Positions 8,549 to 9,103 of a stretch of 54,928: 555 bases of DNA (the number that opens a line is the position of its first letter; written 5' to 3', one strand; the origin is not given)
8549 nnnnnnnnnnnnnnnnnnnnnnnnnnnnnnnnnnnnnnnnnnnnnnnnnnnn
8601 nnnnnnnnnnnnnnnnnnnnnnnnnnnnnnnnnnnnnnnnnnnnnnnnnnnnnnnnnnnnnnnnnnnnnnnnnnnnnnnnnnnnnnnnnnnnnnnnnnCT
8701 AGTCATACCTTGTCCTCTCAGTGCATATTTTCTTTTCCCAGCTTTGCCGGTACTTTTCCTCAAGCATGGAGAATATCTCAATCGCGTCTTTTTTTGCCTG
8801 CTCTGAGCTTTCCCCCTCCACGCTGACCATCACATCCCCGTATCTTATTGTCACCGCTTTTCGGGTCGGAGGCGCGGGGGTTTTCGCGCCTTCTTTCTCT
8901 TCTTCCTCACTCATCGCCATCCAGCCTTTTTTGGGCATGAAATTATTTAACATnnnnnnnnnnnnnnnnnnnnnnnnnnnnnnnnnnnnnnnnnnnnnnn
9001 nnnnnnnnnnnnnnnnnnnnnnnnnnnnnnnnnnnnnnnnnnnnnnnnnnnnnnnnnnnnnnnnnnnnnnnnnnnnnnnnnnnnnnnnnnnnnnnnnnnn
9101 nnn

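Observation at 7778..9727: Orphan Csa3-like CARF-wHTH regulator facing a three-gene cassette of unknown function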

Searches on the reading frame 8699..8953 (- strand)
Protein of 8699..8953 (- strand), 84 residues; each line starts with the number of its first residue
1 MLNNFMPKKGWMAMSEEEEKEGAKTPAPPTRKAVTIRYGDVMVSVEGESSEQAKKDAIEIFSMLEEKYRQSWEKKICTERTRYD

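Call 4: search_protein_families(library=pfam, proteins=[window:8699-8953:-], max_evalue=0.1)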
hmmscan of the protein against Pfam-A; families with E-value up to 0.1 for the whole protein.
window:8699-8953:- (84 aa): 0 families

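Call 8: search_protein_families(library=ncbifam, proteins=[window:8699-8953:-], max_evalue=1)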
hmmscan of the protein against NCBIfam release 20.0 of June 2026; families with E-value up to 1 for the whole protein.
window:8699-8953:- (84 aa): 3 families
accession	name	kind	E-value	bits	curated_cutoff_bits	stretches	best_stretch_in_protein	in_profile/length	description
NF052319.1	FEKKY_dom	domain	0.0029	17.7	26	1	46-77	43-74/80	FEKKY domain-containing protein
NF047325.1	lmo0673_fam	equivalog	0.11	13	80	1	46-84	9-49/69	lmo0673 family protein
NF045895.1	tail_region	hypoth_equivalog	0.26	11.2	50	1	34-82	1-41/55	putative phage tail protein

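Call 9: search_protein_families(library=padloc, proteins=[window:8699-8953:-], max_evalue=1)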
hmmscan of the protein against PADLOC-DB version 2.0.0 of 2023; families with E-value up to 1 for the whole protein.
window:8699-8953:- (84 aa): 0 families

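Call 64: search_protein_families(library=phrogs, proteins=[window:8699-8953:-], max_evalue=0.01)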
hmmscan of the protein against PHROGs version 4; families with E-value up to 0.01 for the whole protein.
window:8699-8953:- (84 aa): 1 family
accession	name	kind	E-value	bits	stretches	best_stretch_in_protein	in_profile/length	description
phrog_10344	-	head and packaging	0.0064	17.8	1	24-71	37-84/128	minor head protein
